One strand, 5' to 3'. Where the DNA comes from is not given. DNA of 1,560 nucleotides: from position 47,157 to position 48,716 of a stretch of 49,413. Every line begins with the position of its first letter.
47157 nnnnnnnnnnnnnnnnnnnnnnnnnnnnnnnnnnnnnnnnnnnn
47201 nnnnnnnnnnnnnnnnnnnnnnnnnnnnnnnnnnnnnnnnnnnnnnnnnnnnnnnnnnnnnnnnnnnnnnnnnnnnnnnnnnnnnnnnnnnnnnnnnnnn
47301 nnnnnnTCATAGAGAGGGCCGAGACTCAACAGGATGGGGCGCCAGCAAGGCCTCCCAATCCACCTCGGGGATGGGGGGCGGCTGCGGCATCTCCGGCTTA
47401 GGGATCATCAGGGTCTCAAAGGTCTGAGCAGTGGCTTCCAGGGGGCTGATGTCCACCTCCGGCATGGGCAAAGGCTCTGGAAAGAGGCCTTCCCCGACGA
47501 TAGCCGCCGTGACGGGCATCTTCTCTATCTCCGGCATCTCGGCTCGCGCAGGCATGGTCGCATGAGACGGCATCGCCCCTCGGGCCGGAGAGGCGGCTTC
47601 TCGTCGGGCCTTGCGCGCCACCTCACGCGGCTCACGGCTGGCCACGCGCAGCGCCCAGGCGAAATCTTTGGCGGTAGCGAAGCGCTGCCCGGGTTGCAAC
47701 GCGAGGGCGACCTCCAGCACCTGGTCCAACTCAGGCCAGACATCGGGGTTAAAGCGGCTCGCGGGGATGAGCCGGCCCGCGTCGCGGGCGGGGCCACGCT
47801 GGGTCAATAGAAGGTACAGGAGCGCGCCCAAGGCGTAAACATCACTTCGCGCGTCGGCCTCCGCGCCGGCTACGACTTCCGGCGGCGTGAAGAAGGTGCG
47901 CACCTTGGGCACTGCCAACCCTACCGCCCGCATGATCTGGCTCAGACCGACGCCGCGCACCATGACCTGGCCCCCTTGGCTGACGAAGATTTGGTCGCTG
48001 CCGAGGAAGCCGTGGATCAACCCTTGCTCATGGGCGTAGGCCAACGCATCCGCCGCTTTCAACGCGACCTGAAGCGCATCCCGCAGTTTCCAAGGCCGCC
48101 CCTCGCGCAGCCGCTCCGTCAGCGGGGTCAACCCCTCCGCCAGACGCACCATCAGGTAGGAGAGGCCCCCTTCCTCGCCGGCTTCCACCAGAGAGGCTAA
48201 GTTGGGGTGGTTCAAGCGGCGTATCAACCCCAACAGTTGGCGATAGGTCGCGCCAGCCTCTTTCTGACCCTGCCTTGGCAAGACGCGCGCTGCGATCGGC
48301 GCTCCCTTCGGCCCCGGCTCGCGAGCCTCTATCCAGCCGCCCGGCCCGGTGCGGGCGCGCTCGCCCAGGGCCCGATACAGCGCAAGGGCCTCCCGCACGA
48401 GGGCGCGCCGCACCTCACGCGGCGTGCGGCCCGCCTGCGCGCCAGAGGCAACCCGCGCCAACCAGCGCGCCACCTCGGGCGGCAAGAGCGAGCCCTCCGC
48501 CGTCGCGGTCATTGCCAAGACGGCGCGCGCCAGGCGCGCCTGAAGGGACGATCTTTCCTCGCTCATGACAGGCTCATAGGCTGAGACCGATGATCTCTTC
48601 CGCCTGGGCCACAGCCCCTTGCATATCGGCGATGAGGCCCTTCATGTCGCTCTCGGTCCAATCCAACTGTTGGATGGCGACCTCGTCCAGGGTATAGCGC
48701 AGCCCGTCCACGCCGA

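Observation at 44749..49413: HDOD protein - pseudokinase - MurF::Alr fusion packed as one operon: candidate regulatory module for the D-Ala branch of peptidoglycan synthesis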

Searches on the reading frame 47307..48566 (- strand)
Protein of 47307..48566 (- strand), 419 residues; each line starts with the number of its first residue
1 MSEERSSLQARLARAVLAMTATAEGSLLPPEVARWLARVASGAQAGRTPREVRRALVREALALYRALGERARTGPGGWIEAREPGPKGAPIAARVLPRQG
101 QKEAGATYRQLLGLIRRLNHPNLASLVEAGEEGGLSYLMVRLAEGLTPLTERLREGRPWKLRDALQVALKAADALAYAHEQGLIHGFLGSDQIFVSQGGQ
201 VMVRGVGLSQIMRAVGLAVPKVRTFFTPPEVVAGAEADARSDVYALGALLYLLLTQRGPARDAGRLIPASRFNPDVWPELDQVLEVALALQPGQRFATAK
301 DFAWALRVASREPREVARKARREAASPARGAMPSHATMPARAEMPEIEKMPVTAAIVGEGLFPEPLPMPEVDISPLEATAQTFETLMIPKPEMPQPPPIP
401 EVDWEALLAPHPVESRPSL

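Call 3: search_protein_families(library=pfam, proteins=[window:47307-48566:-], max_evalue=0.01)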
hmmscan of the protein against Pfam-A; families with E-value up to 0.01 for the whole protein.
window:47307-48566:- (419 aa): 3 families
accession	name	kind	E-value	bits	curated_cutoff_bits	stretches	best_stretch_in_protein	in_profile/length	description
PF00069.31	Pkinase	-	2.3e-15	57.1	31.7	1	92-261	28-198/263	Protein kinase domain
PF07714.23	PK_Tyr_Ser-Thr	-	2.9e-14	53.4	23.1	1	86-255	26-199/258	Protein tyrosine and serine/threonine kinase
PF14531.12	Kinase-like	-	0.0011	18.7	25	1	165-235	148-216/289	Kinase-like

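Call 4: search_protein_families(library=ncbifam, proteins=[window:47307-48566:-], max_evalue=0.01)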
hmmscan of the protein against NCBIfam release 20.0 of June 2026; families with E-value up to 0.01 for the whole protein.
window:47307-48566:- (419 aa): 8 families
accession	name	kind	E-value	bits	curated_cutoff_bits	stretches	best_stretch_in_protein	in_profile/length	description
NF033483.0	PknB_PASTA_kin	equivalog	1.5e-26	93.6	450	1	117-345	63-304/563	Stk1 family PASTA domain-containing Ser/Thr kinase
NF047741.1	antiphage_MADS6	equivalog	8.4e-22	77.4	460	1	121-324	256-473/612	methylation-associated defense system protein kinase MAD6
NF052427.1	StpK7MSMEG_1200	equivalog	1.5e-15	56.7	900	1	108-329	54-288/601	serine/threonine protein kinase StpK7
NF033442.0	BREX_PglW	equivalog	3.8e-12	44.8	990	1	113-322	262-499/1391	BREX system serine/threonine kinase PglW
NF038150.1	lanthi_synth_IV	equivalog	5.8e-09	34.8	650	1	153-334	288-460/851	class IV lanthionine synthetase LanL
TIGR03903.1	TOMM_kin_cyc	equivalog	2.7e-07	28.8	705.75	1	106-212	23-132/1267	TOMM system kinase/cyclase fusion protein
NF009651.0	PRK13184.1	equivalog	4.2e-06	25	839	1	226-303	197-284/932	serine/threonine-protein kinase PknD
NF040671.1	PLuB_AAA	exception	0.00036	18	999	1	110-324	54-261/1256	PLuB system helicase-like protein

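Call 7: find_homologous_proteins(query=window:47307-48566:-)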
Query window:47307-48566:- (419 aa): 99 proteins with E <= 0.001 among 8000 candidates.
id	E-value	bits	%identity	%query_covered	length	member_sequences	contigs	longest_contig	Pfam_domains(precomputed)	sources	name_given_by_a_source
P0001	1.9e-264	895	100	100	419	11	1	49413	PF07714.24,PF00069.32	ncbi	-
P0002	2.8e-213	726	80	100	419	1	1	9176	PF07714.24,PF00069.32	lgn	-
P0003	3.9e-177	607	63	99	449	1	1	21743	PF07714.24,PF00069.32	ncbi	-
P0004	1.1e-172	593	65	99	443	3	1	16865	PF07714.24,PF00069.32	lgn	-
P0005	1.5e-169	582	64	99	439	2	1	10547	PF07714.24,PF00069.32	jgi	jgi:serine/threonine protein kinase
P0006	2.1e-166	572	62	99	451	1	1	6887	PF07714.24,PF00069.32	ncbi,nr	ncbi:MAG: protein kinase [Anaerolineae bacterium]|nr:protein kinase [Anaerolineae bacterium]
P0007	1.5e-42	164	31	86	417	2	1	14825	PF07714.24,PF00069.32,PF24463.2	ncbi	-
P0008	1.4e-38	151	34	75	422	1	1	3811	PF07714.24,PF00069.32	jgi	jgi:hypothetical protein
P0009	1.3e-19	89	35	46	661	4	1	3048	PF07714.24,PF13431.13,PF00069.32,PF13414.13,PF00515.35,PF13428.13,PF13181.13,PF07719.24,PF01636.30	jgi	jgi:serine/threonine protein kinase/Tfp pilus assembly protein PilF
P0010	4.7e-19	87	33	46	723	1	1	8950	PF13431.13,PF23914.2,PF13414.13,PF13428.13,PF17680.7,PF14559.13,PF07714.24,PF00069.32,PF13371.13,PF00515.35,PF12895.14,PF13424.13,PF13432.13,PF13181.13,PF14561.13,PF07719.24,PF01636.30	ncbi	-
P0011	3.1e-17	81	33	53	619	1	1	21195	PF07714.24,PF00069.32,PF06439.19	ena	-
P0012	1.4e-16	79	34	53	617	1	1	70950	PF07714.24,PF00069.32,PF01636.30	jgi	jgi:serine/threonine protein kinase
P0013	3.1e-16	78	33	46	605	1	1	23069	PF07714.24,PF00069.32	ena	-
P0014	3.9e-16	77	32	48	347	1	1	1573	PF07714.24,PF00069.32,PF03109.23,PF01636.30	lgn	-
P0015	1.7e-15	75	33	53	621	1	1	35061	PF07714.24,PF00069.32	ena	-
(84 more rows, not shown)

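Call 8: find_encoding_contigs(protein=P0003, flank=8000, max_places=3)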
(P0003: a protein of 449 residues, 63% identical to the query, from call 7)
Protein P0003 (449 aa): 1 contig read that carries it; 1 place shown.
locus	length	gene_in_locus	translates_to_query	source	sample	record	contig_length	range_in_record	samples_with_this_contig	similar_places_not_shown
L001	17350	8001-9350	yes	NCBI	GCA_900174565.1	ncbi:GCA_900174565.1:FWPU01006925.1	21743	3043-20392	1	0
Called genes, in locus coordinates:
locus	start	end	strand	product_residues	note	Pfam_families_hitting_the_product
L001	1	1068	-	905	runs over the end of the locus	PF24517:CBM96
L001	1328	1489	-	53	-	-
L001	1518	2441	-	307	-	PF00743:FMO-like (weak), PF07992:Pyr_redox_2 (faint), PF13434:Lys_Orn_oxgnase, PF13738:Pyr_redox_3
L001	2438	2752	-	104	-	-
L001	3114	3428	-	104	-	PF24460:DUF7575 (faint)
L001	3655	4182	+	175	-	-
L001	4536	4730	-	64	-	-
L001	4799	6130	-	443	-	PF01548:DEDD_Tnp_IS110, PF02371:Transposase_20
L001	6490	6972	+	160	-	PF02502:LacAB_rpiB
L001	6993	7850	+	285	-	PF08668:HDOD, PF18019:Cas3_HD (weak), PF01966:HD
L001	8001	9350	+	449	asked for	PF00069:Pkinase, PF07714:PK_Tyr_Ser-Thr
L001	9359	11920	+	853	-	PF08245:Mur_ligase_M, PF02875:Mur_ligase_C, PF01168:Ala_racemase_N, PF00842:Ala_racemase_C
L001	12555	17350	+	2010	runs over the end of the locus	PF13205:Big_5, PF11974:bMG3 (weak), PF01835:MG2, PF17962:bMG6 (faint), PF07703:A2M_BRD, PF00207:A2M, PF07678:TED_complement, PF17973:bMG10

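Call 9: find_encoding_contigs(protein=P0004, flank=8000, max_places=3)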
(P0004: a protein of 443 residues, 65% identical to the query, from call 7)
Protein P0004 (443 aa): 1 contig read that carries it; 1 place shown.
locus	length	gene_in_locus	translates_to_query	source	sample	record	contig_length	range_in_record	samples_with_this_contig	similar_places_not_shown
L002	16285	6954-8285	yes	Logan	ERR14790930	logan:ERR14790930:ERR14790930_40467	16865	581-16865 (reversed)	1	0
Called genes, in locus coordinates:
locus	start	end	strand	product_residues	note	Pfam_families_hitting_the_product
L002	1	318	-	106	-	?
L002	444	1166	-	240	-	PF02834:LigT_PEase (faint), PF13563:2_5_RNA_ligase2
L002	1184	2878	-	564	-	PF13231:PMT_2 (weak)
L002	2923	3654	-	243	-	-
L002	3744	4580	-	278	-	-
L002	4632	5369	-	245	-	PF09844:DUF2071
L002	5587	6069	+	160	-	PF02502:LacAB_rpiB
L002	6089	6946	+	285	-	PF08668:HDOD, PF18019:Cas3_HD (faint), PF01966:HD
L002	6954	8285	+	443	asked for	PF00069:Pkinase, PF07714:PK_Tyr_Ser-Thr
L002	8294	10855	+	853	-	PF08245:Mur_ligase_M, PF02875:Mur_ligase_C, PF01168:Ala_racemase_N, PF00842:Ala_racemase_C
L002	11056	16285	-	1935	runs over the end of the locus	?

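Call 10: find_encoding_contigs(protein=P0007, flank=8000, max_places=3)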
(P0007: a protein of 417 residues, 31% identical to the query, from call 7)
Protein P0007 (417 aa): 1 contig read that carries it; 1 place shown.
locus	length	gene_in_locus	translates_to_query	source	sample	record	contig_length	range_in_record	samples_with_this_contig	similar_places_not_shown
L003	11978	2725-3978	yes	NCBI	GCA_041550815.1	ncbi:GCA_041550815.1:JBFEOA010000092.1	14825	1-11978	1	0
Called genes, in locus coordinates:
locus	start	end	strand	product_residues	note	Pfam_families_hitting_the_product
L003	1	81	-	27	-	?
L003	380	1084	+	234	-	PF20582:UPF0758_N, PF04002:RadC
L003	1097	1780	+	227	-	PF00702:Hydrolase, PF12710:HAD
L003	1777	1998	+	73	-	-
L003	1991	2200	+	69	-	-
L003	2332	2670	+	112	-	PF03091:CutA1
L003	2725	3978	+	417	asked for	PF00069:Pkinase, PF07714:PK_Tyr_Ser-Thr, PF24463:DUF7577 (faint)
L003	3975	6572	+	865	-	PF08245:Mur_ligase_M, PF02875:Mur_ligase_C, PF01168:Ala_racemase_N, PF00842:Ala_racemase_C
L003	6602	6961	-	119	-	PF00313:CSD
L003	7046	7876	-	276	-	PF00753:Lactamase_B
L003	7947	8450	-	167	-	PF02559:CarD_TRCF_RID, PF21095:CarD_C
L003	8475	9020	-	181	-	PF03551:PadR, PF10400:Vir_act_alpha_C (weak)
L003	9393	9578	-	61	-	PF02416:TatA_B_E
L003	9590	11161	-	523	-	-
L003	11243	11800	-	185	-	PF01327:Pep_deformylase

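Call 12: find_encoding_contigs(protein=P0008, flank=8000, max_places=3)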
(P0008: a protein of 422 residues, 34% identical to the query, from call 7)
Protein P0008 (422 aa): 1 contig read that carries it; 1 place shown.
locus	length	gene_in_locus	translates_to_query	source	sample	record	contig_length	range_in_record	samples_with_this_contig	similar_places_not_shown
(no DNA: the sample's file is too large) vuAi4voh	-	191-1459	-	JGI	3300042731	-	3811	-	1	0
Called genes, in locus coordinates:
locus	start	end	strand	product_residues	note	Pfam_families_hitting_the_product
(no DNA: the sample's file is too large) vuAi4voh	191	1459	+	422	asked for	PF07714:PK_Tyr_Ser-Thr, PF00069:Pkinase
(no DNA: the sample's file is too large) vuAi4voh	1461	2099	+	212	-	PF13483:Lactamase_B_3, PF12706:Lactamase_B_2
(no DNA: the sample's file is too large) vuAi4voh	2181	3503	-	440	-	PF02310:B12-binding, PF04055:Radical_SAM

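Call 22: find_related_loci(query=A2, collection=genome_contigs, flank=8000)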
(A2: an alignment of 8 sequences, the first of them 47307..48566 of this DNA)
Query A2 (419 aa) in genome_contigs; peptide patterns used: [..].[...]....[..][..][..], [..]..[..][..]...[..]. (x = any residue, [..] = any of these).
600 stretches matched a pattern (row limit reached: there are more); 576 encode a relative of the query (tblastn E <= 1e-3); the best 80 are kept; 80 distinct loci.
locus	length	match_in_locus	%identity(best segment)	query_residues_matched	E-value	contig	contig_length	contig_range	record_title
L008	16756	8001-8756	37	54-306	2e-45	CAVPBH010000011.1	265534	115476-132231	MAG: uncultured Chloroflexia bacterium isolate MFD00032.bin.1.166 genome assembly, contig: contig_13929, whole genome sh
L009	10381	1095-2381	30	30-410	1e-44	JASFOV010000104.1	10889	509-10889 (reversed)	MAG: Anaerolineae bacterium isolate D0819M12metaG_Bin_204 D0819M12metaG_FD_scaffold_601_c1, whole genome shotgun sequenc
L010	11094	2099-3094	34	94-376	1e-41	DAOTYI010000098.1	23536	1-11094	MAG TPA_asm: Anaerolineae bacterium isolate H23_320 k115_527104, whole genome shotgun sequence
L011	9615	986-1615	36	114-304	3e-26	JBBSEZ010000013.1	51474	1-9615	MAG: Gemmatales bacterium isolate LS1_sbin.68 LS1_sbin.68_K_1544123_L_51474_cov_14.7822, whole genome shotgun sequence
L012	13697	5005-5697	33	88-302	3e-25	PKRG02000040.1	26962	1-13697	MAG: Acidimicrobiia bacterium isolate ZC4RG17 NODE_1316_length_26962_cov_33.107593, whole genome shotgun sequence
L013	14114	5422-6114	33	88-302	3e-25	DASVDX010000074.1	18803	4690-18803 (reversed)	MAG TPA_asm: Acidimicrobiia bacterium isolate SMAG_U2045 k141_893354, whole genome shotgun sequence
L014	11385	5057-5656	35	117-302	2e-24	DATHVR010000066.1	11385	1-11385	MAG TPA_asm: Acidimicrobiia bacterium isolate SMAG_U16138 k141_113374, whole genome shotgun sequence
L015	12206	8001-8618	31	117-307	9e-24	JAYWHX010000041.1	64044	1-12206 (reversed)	MAG: Planctomycetota bacterium isolate GLR80_GL56_UP_1_metabat_48 GLR80_GL56_UP_1_metabat_48_40, whole genome shotgun se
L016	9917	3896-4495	34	117-302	2e-23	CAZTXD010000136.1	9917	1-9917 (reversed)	MAG TPA_asm: uncultured Acidimicrobiaceae bacterium isolate SRP284430_co1_175 genome assembly, contig: NODE_5081_length_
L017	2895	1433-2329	28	31-306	3e-23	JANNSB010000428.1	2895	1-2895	MAG: Planctomycetaceae bacterium isolate SOY_31_metabat_283 SOY_31_k141_2518168, whole genome shotgun sequence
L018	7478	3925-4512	30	117-296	5e-23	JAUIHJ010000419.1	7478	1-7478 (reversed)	MAG: bacterium isolate Co_bin.204 NODE_55897_length_7478_cov_1.046660, whole genome shotgun sequence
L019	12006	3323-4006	30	96-307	3e-22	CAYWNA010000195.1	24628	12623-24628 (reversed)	MAG TPA_asm: uncultured Pirellulaceae bacterium isolate binchicken_co65_467 genome assembly, contig: NODE_8337_length_24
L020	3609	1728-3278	33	114-303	3e-22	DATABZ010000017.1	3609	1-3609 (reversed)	MAG TPA_asm: Gemmatimonadales bacterium isolate SMAG_U6711 k141_1930274, whole genome shotgun sequence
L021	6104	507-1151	33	114-314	5e-22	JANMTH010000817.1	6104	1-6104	MAG: Thermoflexaceae bacterium isolate SOY_29_metabat_254 SOY_29_k141_5275152, whole genome shotgun sequence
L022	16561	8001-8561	35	114-308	5e-22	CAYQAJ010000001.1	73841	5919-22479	MAG TPA_asm: uncultured Pirellulaceae bacterium isolate SRP214966_co2_142 genome assembly, contig: NODE_282_length_73841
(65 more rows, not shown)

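Call 55: predict_structure(alignment_id=A5)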
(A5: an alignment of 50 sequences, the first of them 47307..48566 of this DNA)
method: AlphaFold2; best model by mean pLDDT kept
length: 419 residues; sequences in the alignment: 50
mean_pLDDT: 81.4   pTM: 0.71
mean pLDDT of the five models: 81.4, 78.7, 78.7, 77.5, 76.5
residues with pLDDT >= 90: 191; 70-90: 129; 50-70: 63; < 50: 36
segments of 3 or more residues with pLDDT < 50: 1-5, 337-350, 352-362
pLDDT, mean of each block of 10 residues (from residue 1): 59 79 67 75 71 83 72 64 81 85 86 96 95 90 93 92 98 98 96 96 96 87 90 95 98 97 97 96 98 98 97 83 76 51 46 43 60 71 57 70 77 59
secondary structure, 60 per line:
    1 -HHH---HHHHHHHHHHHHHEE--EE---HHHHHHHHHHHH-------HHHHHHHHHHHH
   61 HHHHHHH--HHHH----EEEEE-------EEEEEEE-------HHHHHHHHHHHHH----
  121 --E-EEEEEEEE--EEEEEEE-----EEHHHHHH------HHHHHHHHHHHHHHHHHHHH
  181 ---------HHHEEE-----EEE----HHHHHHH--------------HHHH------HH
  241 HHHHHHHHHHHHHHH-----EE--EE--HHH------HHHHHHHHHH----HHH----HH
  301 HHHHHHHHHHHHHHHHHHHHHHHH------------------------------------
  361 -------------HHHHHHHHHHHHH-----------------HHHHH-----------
elements in order: H8-20 H30-41 H49-67 H70-73 E78-82 E90-96 H104-116 E125-132 E135-141 H149-154 H161-180 E193-195 E201-203 H208-214 H229-232 H239-255 H278-287 H299-324 H374-386 H404-408

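Call 57: search_protein_representatives(alignment_id=A2)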
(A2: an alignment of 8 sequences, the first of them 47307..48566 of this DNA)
Query: 8 sequences, 447 profile positions. Proteins with E-value up to 0.001 (for the whole library): 878003; up to 1e-10: 565574; up to 1e-30: 15314. The best 150 are listed.
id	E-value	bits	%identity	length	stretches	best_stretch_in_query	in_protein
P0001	4.2e-207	704.9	-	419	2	1-359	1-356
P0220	1.8e-136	472.1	-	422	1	54-443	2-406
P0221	9.6e-119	413.7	-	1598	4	54-311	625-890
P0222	1.5e-109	383.3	-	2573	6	67-312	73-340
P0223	8.2e-107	374.3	-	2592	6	58-331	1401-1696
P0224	3.8e-106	372.1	-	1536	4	58-309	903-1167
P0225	5.2e-105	368.4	-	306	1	54-330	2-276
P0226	7.5e-104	364.6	-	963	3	54-318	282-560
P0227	3.8e-98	345.8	-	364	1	54-336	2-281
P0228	3.2e-94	332.9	-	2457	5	64-313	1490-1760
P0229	1.4e-93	330.7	-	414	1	54-296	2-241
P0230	6.2e-88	312.1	-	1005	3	60-309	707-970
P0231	4.8e-85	302.6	-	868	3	71-339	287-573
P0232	2.3e-84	300.3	-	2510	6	64-346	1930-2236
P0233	2.2e-80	287.3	-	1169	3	57-318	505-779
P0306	1.7e-62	228.3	-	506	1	10-438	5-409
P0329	2.5e-60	221.1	-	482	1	10-441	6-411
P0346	3.4e-59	217.4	-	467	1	13-440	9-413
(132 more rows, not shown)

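Call 59: fold_search(model_id=the predicted structure, library=pdb)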
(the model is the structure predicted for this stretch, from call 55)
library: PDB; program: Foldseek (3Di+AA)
matches with E <= 10: 2000; with E <= 0.001: 2000
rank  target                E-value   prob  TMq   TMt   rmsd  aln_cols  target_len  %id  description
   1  6b2p                  3.2e-14  1.00  0.45  0.71   3.9       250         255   26  Dual Inhibition of the Essential Protein Kinases A and B in Mycobacterium tuberculosis (released 2018-02-14)
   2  3ori_A                3.4e-14  1.00  0.45  0.67   4.9       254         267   26  Mycobacterium tuberculosis PknB kinase domain L33D mutant (crystal form 1) (released 2010-12-15)
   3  4ow8                  3.8e-14  1.00  0.47  0.69   3.8       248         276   27  Crystal structure of kinase domain of PknA from Mtb (released 2015-02-04)
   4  6i2p_B                5.2e-14  1.00  0.40  0.62   7.7       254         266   26  Crystal structure of the Mycobacterium tuberculosis PknB kinase domain (L33E mutant) in complex with its substrate Gar (released 2019-05-22)
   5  6i2p_A                5.8e-14  1.00  0.45  0.66   5.1       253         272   27  Crystal structure of the Mycobacterium tuberculosis PknB kinase domain (L33E mutant) in complex with its substrate Gar (released 2019-05-22)
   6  4x3f_A                1.5e-13  1.00  0.48  0.70   3.8       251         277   27  Crystal structure of the intracellular domain of the M. tuberculosis Ser/Thr kinase PknA (released 2015-01-21)
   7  2fum_C                1.8e-13  1.00  0.43  0.69   4.1       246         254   26  Catalytic domain of protein kinase PknB from Mycobacterium tuberculosis in complex with mitoxantrone (released 2006-08-01)
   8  3oro                  1.8e-13  1.00  0.45  0.66   5.4       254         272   26  Mycobacterium tuberculosis PknB kinase domain L33D mutant (crystal form 4) (released 2010-12-15)
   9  3orm                  3.1e-13  1.00  0.44  0.67   5.1       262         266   26  Mycobacterium tuberculosis PknB kinase domain D76A mutant (released 2010-12-15)
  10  3orp                  3.8e-13  1.00  0.42  0.62   6.8       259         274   27  Mycobacterium tuberculosis PknB kinase domain L33D mutant (crystal form 5) (released 2010-12-15)
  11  3ort                  4.0e-13  1.00  0.43  0.65   6.8       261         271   24  Mycobacterium tuberculosis PknB kinase domain L33D mutant (crystal form 6) (released 2010-12-15)
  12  1mru_A                5.0e-13  1.00  0.43  0.65   4.7       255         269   24  Intracellular Ser/Thr protein kinase domain of Mycobacterium tuberculosis PknB. (released 2003-02-11)
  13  9ymt                  5.9e-13  1.00  0.47  0.70   3.4       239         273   19  Staphylococcus aureus serine/threonine kinase Stk1 with inhibitor GW779439X (released 2026-03-11)
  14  5m07_B                6.2e-13  1.00  0.45  0.72   3.9       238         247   24  Crystal structure of Mycobacterium tuberculosis PknI kinase domain, C20A mutant (released 2017-01-11)
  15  5u94                  7.2e-13  1.00  0.44  0.68   4.9       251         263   26  Crystal structure of the Mycobacterium tuberculosis PASTA kinase PknB in complex with the potential theraputic kinase in (released 2017-12-20)
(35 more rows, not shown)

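Call 60: find_encoding_contigs(protein=P0329, flank=7000, max_places=3)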
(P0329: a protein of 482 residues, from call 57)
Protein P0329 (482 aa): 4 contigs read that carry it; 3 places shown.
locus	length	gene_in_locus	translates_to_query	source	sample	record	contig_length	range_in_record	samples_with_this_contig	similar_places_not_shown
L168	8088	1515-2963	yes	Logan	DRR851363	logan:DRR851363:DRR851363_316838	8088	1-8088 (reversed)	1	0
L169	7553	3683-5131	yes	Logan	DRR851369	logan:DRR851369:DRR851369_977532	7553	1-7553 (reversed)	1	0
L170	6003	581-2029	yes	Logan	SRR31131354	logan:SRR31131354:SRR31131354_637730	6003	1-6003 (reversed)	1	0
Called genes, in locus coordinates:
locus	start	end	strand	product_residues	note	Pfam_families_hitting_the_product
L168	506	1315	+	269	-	PF18917:LiaI-LiaF-like_TM1 (faint)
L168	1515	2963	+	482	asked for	PF07714:PK_Tyr_Ser-Thr, PF00069:Pkinase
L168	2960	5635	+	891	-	PF08245:Mur_ligase_M, PF02875:Mur_ligase_C, PF01168:Ala_racemase_N, PF00842:Ala_racemase_C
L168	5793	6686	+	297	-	PF00781:DAGK_cat, PF19279:YegS_C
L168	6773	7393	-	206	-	PF05724:TPMT, PF03848:TehB (faint), PF08241:Methyltransf_11, PF13649:Methyltransf_25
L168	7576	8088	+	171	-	?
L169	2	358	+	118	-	?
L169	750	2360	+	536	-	PF13354:Beta-lactamase2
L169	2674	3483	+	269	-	PF18917:LiaI-LiaF-like_TM1 (faint)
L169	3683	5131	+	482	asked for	PF07714:PK_Tyr_Ser-Thr, PF00069:Pkinase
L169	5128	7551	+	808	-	?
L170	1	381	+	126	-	?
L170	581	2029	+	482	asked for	PF07714:PK_Tyr_Ser-Thr, PF00069:Pkinase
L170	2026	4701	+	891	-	PF08245:Mur_ligase_M, PF02875:Mur_ligase_C, PF01168:Ala_racemase_N, PF00842:Ala_racemase_C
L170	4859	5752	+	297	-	PF00781:DAGK_cat, PF19279:YegS_C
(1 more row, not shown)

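Call 61: find_encoding_contigs(protein=P0306, flank=7000, max_places=2)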
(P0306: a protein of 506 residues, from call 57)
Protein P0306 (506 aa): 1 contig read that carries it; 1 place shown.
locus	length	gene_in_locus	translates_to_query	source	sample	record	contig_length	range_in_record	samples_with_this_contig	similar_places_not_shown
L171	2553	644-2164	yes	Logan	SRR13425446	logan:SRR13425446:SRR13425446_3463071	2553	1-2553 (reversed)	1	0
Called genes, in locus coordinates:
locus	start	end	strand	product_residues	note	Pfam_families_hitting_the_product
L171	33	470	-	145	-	PF09990:DUF2231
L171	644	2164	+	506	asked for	PF07714:PK_Tyr_Ser-Thr, PF00069:Pkinase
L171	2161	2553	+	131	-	?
